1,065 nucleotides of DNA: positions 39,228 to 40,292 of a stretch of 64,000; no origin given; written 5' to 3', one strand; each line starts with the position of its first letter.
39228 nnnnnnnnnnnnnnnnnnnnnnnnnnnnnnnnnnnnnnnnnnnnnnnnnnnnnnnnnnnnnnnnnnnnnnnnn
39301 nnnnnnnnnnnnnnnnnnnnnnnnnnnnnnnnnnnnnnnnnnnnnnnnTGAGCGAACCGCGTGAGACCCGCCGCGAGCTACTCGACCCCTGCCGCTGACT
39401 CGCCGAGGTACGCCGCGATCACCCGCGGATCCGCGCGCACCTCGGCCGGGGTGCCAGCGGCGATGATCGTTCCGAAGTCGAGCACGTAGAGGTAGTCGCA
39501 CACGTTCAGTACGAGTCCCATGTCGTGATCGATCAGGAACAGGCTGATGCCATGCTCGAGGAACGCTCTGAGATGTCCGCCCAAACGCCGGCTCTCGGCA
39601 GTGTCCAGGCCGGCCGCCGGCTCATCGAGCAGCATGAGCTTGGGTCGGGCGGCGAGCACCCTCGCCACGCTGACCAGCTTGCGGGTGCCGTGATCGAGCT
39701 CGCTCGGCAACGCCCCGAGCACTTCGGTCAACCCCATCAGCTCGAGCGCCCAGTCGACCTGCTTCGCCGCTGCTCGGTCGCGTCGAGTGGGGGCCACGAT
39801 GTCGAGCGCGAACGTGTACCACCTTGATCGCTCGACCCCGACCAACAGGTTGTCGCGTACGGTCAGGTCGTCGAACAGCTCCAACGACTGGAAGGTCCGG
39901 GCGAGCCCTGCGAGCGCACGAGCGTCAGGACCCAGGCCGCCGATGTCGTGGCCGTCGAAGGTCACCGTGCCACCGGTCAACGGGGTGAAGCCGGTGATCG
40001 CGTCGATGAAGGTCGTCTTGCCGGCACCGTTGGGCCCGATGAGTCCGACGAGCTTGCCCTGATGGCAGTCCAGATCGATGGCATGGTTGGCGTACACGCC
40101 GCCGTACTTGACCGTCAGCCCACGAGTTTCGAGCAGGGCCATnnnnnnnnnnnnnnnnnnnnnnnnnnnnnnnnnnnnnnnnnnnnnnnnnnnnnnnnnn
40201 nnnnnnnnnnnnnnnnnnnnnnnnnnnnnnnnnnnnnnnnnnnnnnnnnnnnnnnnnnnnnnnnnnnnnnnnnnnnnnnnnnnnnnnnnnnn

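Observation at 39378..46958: ACC deaminase divergently paired with a Liv-type amino-acid ABC importer that has a carotenoid/lignostilbene oxygenase nested inside it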

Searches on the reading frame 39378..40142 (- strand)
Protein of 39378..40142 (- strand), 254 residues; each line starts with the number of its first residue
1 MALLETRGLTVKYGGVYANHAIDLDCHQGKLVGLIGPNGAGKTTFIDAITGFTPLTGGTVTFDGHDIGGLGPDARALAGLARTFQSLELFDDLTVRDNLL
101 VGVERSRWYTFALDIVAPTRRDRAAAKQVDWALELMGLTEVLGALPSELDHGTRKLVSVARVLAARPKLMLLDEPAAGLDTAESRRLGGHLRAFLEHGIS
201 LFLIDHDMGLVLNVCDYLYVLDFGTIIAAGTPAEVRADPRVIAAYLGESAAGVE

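Call 4: search_protein_families(library=pfam, proteins=[window:39378-40142:-])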
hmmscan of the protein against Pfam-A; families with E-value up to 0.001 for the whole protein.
window:39378-40142:- (254 aa): 6 families
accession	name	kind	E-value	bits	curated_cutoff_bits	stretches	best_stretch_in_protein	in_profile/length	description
PF00005.33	ABC_tran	-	1.3e-26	94.3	25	1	21-176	3-136/137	ABC transporter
PF12399.14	BCA_ABC_TP_C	-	6.7e-13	48.4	25.5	1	226-250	2-26/27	Branched-chain amino acid ATP-binding cassette transporter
PF02463.25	SMC_N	-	8.7e-07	29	40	0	17-49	13-44/220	RecF/RecN/SMC N terminal domain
PF13304.12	AAA_21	-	1.4e-06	29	27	1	32-50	2-20/304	AAA domain, putative AbiEii toxin, Type IV TA system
PF13476.12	AAA_23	-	7.4e-06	27.2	27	1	16-52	9-42/201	AAA domain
PF13555.12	AAA_29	-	1.7e-05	24.9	27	1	15-50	10-43/61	P-loop containing region of AAA domain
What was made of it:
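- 39378..40142 (-): LivG-like ABC ATPase, last gene of the operon. Pfam ABC_tran plus BCA_ABC_TP_C (call 4).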

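Call 5: search_protein_families(library=ncbifam, proteins=[window:39378-40142:-])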
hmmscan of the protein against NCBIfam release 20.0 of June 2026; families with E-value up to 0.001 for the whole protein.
window:39378-40142:- (254 aa): 188 families (the best 25 are shown)
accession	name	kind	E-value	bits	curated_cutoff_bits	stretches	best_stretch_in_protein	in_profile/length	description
NF008449.1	PRK11300.1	equivalog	2.8e-60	203.7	362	1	2-248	4-254/255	high-affinity branched-chain amino acid ABC transporter ATP-binding protein LivG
TIGR03411.1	urea_trans_UrtD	equivalog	2.9e-54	184.3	304.1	1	3-248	2-242/242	urea ABC transporter ATP-binding protein UrtD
TIGR04406.1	LPS_export_lptB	equivalog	6.5e-40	136.9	240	1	4-249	2-236/239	LPS export ABC transporter ATP-binding protein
TIGR03265.1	PhnT2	equivalog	1.2e-36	126.7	457.7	1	6-248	7-237/353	putative 2-aminoethylphosphonate ABC transporter ATP-binding protein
NF008144.0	PRK10895.1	equivalog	3.7e-36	124.8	381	1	1-249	1-238/241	LPS export ABC transporter ATP-binding protein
TIGR00968.1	3a0106s01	subfamily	9.4e-35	120.2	342.75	1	10-247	7-232/237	sulfate ABC transporter ATP-binding protein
TIGR03873.1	F420-0_ABC_ATP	hypoth_equivalog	1.9e-33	115.8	372.4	1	4-245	2-234/256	putative F420-0 ABC transporter ATP-binding protein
TIGR01188.1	drrA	subfamily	6.6e-33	114.3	312.45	1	12-236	2-212/302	daunorubicin resistance ABC transporter, ATP-binding protein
TIGR03410.1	urea_trans_UrtE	equivalog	8.4e-33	113.7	285.8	1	4-237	1-221/230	urea ABC transporter ATP-binding subunit UrtE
NF053840.1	MnTportMntADein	equivalog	6.4e-32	111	400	1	3-249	1-232/240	manganese ABC transporter ATP-binding protein MntA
NF043075.1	MMSYN1_0197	equivalog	1.4e-31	109.7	550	1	3-249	2-236/341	spermidine/putrescine ABC transporter ATP-binding protein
TIGR03864.1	PQQ_ABC_ATP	hypoth_equivalog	6.4e-31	107.6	302.25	1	4-238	2-222/236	ABC transporter, ATP-binding subunit, PQQ-dependent alcohol dehydrogenase system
NF041861.1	YtfR_transport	equivalog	9.4e-31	106.8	850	1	3-236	1-225/492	galactofuranose ABC transporter, ATP-binding protein YtfR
NF007027.0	PRK09493.1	equivalog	2.5e-30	105.6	379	1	5-239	3-227/240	glutamine ABC transporter ATP-binding protein GlnQ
TIGR04521.1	ECF_ATPase_2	equivalog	2.2e-29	102.4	330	1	20-241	22-238/279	energy-coupling factor transporter ATPase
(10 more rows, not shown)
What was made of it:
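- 39378..40142 (-): NCBIfam LivG scores 203.7 bits, below the equivalog cut-off of 362 (call 5).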

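Call 29: list_cluster_members(proteins=[P0001, window:39378-40142:-, window:40168-41613:-, window:41559-43514:-])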
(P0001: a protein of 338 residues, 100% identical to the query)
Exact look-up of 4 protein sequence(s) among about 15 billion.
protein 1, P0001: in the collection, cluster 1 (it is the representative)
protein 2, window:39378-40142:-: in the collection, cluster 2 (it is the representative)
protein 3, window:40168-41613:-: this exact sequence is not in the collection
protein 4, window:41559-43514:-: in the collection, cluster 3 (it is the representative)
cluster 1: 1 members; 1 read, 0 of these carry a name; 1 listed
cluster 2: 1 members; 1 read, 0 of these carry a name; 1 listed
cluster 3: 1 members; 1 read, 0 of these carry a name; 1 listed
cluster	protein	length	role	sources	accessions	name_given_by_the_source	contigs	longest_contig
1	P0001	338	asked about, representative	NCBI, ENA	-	-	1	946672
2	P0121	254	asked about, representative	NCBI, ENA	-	-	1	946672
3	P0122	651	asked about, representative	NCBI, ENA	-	-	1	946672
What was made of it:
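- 39378..40142 (-): Its exact sequence is on record from a 946,672-bp contig (call 29).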
